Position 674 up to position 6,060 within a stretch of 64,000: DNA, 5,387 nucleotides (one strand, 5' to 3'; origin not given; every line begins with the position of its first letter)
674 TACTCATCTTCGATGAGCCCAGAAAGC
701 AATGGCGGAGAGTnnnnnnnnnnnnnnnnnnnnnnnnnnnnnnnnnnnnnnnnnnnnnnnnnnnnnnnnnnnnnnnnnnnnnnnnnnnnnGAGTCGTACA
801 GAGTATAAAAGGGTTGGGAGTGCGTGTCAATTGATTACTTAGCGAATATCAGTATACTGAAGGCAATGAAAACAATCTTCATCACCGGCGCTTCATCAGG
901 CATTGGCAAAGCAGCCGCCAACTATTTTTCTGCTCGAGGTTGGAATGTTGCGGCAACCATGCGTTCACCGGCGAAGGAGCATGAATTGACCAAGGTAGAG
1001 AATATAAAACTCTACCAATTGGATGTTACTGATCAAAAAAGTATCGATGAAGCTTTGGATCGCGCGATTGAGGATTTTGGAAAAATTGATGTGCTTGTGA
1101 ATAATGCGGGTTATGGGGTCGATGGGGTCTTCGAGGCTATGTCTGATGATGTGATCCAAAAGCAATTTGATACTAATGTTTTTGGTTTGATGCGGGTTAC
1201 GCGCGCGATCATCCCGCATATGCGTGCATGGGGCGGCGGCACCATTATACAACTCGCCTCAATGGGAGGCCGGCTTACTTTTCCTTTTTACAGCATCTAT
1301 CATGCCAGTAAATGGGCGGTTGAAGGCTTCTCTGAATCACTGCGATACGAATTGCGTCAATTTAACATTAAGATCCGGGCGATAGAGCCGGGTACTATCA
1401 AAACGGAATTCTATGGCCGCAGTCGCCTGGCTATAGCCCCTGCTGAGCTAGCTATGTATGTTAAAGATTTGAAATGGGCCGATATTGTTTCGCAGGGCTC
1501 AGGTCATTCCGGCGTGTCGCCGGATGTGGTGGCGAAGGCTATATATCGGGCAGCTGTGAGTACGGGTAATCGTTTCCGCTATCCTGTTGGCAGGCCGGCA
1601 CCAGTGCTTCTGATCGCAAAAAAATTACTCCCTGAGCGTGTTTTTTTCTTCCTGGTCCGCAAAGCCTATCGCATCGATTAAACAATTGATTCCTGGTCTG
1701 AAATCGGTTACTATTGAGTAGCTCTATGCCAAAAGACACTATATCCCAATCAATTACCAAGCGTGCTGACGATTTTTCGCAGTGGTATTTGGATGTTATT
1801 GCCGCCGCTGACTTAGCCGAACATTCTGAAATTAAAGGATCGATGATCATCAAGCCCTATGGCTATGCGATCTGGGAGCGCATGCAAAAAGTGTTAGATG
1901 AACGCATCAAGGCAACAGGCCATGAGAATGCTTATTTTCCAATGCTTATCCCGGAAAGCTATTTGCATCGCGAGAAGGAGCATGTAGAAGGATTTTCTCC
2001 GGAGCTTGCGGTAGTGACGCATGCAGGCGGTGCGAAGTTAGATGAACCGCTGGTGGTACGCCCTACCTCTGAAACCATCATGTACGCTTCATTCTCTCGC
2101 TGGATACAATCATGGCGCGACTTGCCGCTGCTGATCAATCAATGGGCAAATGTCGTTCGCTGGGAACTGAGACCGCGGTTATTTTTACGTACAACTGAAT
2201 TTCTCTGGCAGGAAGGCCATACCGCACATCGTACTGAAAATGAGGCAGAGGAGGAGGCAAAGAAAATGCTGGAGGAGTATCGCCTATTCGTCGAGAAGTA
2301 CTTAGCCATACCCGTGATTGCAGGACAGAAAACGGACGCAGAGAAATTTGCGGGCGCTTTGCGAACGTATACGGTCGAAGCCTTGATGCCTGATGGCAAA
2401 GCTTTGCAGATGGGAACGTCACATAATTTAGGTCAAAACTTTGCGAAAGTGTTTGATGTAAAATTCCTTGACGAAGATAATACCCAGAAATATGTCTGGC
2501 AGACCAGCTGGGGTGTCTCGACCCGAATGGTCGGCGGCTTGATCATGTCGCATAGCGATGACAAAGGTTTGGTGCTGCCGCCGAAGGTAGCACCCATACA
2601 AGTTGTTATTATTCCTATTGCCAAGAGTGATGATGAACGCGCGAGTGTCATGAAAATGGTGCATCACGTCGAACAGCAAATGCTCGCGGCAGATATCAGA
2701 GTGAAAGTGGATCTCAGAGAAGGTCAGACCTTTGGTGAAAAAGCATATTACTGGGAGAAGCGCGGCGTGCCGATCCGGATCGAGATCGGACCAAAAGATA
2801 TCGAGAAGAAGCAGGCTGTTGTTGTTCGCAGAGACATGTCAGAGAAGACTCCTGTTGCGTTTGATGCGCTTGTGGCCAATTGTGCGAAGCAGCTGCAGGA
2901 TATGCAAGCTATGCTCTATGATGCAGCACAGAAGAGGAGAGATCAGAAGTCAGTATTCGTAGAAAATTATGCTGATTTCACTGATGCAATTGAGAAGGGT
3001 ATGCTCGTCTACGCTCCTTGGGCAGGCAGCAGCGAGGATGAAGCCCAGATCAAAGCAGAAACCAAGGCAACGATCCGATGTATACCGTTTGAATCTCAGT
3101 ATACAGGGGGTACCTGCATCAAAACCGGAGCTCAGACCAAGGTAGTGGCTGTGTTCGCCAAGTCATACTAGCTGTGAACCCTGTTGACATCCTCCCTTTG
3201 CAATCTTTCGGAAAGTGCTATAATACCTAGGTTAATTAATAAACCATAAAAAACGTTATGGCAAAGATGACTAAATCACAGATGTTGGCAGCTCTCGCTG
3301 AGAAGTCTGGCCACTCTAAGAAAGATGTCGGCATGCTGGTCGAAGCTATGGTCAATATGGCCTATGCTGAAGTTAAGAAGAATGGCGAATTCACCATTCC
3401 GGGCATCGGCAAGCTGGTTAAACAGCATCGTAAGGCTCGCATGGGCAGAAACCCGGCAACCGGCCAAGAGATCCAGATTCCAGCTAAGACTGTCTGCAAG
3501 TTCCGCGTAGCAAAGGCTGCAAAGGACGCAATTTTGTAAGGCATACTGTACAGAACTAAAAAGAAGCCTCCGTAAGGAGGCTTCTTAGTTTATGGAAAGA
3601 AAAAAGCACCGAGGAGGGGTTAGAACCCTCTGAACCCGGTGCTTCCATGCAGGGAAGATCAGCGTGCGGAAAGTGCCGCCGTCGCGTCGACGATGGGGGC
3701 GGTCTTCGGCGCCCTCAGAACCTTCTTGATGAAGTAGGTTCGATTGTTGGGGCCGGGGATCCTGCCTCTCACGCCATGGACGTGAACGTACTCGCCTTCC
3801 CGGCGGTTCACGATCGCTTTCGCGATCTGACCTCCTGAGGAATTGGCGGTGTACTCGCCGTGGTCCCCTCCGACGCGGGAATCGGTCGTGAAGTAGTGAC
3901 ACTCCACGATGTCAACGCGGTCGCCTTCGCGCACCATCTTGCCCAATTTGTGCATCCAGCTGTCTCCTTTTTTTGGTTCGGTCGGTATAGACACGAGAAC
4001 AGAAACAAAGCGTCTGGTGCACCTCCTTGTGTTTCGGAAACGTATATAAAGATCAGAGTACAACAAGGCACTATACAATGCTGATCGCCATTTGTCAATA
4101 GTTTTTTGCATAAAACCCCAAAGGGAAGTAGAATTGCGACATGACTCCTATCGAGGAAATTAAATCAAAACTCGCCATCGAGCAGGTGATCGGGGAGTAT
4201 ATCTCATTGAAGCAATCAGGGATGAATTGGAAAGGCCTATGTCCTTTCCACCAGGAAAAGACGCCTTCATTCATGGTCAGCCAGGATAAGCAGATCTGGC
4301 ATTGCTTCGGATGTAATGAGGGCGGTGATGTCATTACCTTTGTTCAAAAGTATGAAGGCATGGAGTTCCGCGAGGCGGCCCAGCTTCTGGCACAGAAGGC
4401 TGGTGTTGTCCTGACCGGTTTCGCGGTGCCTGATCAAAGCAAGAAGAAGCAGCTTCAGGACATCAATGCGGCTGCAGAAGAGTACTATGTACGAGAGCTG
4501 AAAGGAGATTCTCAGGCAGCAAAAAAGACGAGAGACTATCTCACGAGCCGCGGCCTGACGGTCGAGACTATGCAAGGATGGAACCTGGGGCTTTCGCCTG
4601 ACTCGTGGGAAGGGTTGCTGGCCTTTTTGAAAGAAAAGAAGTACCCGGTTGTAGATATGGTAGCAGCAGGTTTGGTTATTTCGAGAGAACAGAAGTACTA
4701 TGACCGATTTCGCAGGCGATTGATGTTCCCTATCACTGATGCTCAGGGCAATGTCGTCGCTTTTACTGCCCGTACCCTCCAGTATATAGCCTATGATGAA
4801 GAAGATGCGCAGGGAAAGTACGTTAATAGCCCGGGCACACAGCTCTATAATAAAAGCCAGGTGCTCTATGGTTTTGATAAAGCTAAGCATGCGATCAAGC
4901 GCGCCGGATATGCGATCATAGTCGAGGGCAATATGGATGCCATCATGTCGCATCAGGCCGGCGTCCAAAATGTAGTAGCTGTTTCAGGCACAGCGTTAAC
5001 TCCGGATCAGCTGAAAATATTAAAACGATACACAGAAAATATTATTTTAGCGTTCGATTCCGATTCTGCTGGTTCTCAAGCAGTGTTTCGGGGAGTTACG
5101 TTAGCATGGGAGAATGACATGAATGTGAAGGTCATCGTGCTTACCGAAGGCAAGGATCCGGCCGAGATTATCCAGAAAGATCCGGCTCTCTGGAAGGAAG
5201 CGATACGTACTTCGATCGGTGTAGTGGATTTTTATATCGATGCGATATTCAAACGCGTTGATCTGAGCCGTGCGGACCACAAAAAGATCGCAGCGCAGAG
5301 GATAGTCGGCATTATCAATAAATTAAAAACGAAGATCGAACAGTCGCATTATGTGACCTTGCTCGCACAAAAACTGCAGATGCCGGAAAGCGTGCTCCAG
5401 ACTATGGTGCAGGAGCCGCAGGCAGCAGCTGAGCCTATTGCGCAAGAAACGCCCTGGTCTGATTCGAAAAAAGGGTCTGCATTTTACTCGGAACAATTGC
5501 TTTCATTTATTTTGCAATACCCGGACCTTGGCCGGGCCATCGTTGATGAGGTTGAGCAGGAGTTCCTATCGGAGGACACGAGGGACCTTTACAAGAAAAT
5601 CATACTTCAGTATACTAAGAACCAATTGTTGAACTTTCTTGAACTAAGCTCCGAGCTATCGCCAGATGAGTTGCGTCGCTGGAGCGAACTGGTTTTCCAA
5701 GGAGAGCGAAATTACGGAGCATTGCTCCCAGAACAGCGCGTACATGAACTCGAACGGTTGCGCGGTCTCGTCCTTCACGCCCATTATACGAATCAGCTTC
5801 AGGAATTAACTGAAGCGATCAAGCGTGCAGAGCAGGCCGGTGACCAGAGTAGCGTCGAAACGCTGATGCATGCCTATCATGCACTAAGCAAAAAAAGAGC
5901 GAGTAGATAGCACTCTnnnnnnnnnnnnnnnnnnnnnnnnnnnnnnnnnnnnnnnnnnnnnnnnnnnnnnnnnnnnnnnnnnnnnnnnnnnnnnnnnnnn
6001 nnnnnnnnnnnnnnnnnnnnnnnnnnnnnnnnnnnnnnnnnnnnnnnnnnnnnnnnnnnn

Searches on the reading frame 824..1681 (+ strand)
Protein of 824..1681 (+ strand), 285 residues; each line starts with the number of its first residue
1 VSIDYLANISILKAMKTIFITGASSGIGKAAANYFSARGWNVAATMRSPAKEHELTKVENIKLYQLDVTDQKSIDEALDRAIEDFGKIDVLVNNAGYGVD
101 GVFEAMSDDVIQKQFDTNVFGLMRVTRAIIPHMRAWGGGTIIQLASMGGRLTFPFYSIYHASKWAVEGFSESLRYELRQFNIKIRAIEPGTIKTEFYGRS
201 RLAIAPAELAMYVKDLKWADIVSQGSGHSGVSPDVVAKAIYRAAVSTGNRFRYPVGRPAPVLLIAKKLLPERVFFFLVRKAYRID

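Call 71: search_protein_families(library=pfam, proteins=[window:824-1681:+], max_evalue=0.0001)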
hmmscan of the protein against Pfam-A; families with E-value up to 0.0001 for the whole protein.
window:824-1681:+ (285 aa): 7 families
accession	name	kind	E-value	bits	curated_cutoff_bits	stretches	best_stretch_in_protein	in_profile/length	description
PF00106.31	adh_short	-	2.9e-51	174.2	26.6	1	16-198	1-188/195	short chain dehydrogenase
PF13561.12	adh_short_C2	-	2e-40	139.3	27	1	22-196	1-180/236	Enoyl-(Acyl carrier protein) reductase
PF08659.16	KR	-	7.5e-10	39.4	22.6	1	17-174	2-164/180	KR domain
PF13460.12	NAD_binding_10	-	3.3e-08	34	27.2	1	22-148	1-100/184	NAD(P)H-binding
PF01370.27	Epimerase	-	7.6e-08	32.5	20.9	1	18-114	1-91/240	NAD dependent epimerase/dehydratase family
PF08643.16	DUF1776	-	9.1e-07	29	25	1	90-194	96-201/294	Fungal family of unknown function (DUF1776)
PF05368.20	NmrA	-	4.1e-06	27.1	27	1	16-81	3-70/298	NmrA-like family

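Call 78: find_encoding_contigs(protein=window:824-1681:+, flank=10000, max_places=4)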
Protein window:824-1681:+ (285 aa): 2 contigs read that carry it; 2 places shown.
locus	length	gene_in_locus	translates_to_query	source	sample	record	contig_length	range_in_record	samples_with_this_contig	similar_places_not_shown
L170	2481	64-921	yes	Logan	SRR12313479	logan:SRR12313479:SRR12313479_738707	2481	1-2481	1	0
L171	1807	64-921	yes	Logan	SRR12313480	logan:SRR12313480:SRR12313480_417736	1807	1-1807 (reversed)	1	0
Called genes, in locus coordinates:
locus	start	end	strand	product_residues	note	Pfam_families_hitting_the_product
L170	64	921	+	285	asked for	PF00106:adh_short, PF01370:Epimerase, PF05368:NmrA (weak), PF08659:KR, PF08643:DUF1776 (weak), PF13460:NAD_binding_10, PF13561:adh_short_C2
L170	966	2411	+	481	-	PF00587:tRNA-synt_2b, PF03129:HGTP_anticodon, PF09180:ProRS-C_1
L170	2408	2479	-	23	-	?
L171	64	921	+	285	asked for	PF00106:adh_short, PF01370:Epimerase, PF05368:NmrA (weak), PF08659:KR, PF08643:DUF1776 (weak), PF13460:NAD_binding_10, PF13561:adh_short_C2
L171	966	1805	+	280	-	?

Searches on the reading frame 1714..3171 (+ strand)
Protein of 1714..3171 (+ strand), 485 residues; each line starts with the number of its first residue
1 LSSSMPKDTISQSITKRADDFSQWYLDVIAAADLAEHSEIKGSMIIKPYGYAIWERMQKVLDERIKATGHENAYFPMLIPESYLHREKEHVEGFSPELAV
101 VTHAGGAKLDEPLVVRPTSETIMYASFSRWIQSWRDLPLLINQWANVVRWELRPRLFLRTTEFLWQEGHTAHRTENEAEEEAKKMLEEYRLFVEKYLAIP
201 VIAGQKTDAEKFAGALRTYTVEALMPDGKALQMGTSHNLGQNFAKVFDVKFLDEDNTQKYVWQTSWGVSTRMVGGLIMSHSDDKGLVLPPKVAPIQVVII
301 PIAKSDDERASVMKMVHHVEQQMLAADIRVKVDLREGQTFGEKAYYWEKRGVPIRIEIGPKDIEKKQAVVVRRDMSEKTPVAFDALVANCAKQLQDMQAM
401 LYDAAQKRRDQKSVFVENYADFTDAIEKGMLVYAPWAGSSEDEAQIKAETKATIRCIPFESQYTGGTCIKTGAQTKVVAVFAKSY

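Call 71: search_protein_families(library=pfam, proteins=[window:1714-3171:+], max_evalue=0.0001)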
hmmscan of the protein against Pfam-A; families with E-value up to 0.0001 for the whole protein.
window:1714-3171:+ (485 aa): 3 families
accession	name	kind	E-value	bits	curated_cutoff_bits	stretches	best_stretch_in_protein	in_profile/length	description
PF09180.16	ProRS-C_1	-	5.5e-20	71.7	31.5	1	419-485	1-71/71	Prolyl-tRNA synthetase, C-terminal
PF00587.30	tRNA-synt_2b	-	8.6e-18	65.5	29.3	1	110-276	8-175/179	tRNA synthetase class II core domain (G, H, P, S and T)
PF03129.25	HGTP_anticodon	-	1.1e-17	64.4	21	1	296-391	1-92/94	Anticodon binding domain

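Call 83: find_homologous_proteins(query=window:1714-3171:+, max_evalue=1e-50)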
Query window:1714-3171:+ (485 aa): 8000 proteins with E <= 1e-50 among 8000 candidates; the best 120 are listed.
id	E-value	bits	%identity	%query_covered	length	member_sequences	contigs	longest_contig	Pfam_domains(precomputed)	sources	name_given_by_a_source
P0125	0.0e+0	1092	100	99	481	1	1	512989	PF03129.26,PF00587.31,PF09180.17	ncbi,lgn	-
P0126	4.6e-282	954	86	99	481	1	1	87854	PF03129.26,PF00587.31,PF09180.17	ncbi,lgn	-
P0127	2.2e-261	886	80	98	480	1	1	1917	PF03129.26,PF00587.31,PF09180.17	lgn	-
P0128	6.2e-233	792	71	99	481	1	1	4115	PF03129.26,PF00587.31,PF09180.17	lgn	-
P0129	2.2e-216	737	68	98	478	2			PF03129.26,PF00587.31,PF09180.17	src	-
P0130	4.2e-208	710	64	98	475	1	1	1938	PF03129.26,PF00587.31,PF09180.17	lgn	-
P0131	5.0e-205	700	63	98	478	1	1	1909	PF03129.26,PF00587.31,PF09180.17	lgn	-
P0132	1.2e-204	699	63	98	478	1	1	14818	PF03129.26,PF00587.31,PF09180.17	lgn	-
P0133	3.5e-204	697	62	98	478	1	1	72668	PF03129.26,PF00587.31,PF09180.17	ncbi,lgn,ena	-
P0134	1.3e-201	689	64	98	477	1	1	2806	PF03129.26,PF00587.31,PF09180.17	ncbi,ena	-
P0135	1.4e-201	689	65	98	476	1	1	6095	PF03129.26,PF00587.31,PF09180.17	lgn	-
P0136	5.2e-201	687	63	99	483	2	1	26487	PF03129.26,PF00587.31,PF09180.17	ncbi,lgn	ncbi:MAG TPA: proline--tRNA ligase [Patescibacteria group bacterium]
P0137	9.6e-200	682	62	99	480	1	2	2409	PF03129.26,PF00587.31,PF09180.17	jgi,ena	-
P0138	2.7e-199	681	62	98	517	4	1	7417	PF03129.26,PF00587.31,PF09180.17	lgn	-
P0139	3.7e-199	680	62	98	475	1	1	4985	PF03129.26,PF00587.31,PF09180.17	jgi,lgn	jgi:prolyl-tRNA synthetase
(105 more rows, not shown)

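Call 85: find_encoding_contigs(protein=P0126, flank=10000, max_places=4)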
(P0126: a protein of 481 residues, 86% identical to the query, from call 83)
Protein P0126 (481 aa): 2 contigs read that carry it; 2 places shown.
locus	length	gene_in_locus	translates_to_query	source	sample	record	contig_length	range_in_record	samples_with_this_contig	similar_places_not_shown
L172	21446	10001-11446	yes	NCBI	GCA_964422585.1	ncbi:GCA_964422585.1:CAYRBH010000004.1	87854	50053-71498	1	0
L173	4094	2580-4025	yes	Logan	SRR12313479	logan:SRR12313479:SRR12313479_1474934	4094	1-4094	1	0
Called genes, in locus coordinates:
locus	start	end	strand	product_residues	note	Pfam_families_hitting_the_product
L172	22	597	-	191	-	-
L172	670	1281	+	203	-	-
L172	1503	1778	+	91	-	PF00166:Cpn10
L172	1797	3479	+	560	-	PF00118:Cpn60_TCP1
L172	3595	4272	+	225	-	-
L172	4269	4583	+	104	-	PF09685:MamF_MmsF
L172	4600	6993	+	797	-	PF01326:PPDK_N, PF00391:PEP-utilizers, PF02896:PEP-utilizers_C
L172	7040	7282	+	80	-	-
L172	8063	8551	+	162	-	-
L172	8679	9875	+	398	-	PF03988:DUF347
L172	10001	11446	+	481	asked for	PF00587:tRNA-synt_2b, PF03129:HGTP_anticodon, PF09180:ProRS-C_1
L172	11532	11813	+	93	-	PF00216:Bac_DNA_binding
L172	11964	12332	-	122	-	-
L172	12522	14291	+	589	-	PF01807:Zn_ribbon_DnaG, PF08275:DNAG_N, PF01751:Toprim, PF13662:Toprim_4, PF13155:Toprim_2, PF10410:DnaB_bind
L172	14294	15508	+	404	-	PF03979:Sigma70_r1_1, PF00140:Sigma70_r1_2, PF04542:Sigma70_r2, PF04539:Sigma70_r3, PF04545:Sigma70_r4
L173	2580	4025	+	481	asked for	PF00587:tRNA-synt_2b, PF03129:HGTP_anticodon, PF09180:ProRS-C_1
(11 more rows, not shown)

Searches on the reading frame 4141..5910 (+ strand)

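Call 71: search_protein_families(library=pfam, proteins=[window:4141-5910:+], max_evalue=0.0001)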
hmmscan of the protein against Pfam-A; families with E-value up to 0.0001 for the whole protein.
window:4141-5910:+ (589 aa): 7 families
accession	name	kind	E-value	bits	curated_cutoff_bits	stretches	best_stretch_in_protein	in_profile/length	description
PF08275.17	DNAG_N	-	1.4e-37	129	26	1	116-249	2-128/128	DNA primase catalytic core, N-terminal domain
PF01807.25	Zn_ribbon_DnaG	-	3.7e-35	120.1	24.9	1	4-90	6-92/98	CHC2 zinc finger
PF13155.12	Toprim_2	-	3.1e-21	76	22.1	1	259-343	1-87/88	Toprim-like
PF13662.12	Toprim_4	-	7.4e-18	65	25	1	257-332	2-84/85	Toprim domain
PF01751.28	Toprim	-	3.5e-13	50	23.1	1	258-322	2-80/96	Toprim domain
PF10410.14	DnaB_bind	-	2.7e-09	37.6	20.6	1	363-416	2-55/56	DnaB-helicase binding domain of primase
PF13362.12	Toprim_3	-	1.1e-05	26.3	27.2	1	258-346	2-91/95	Toprim domain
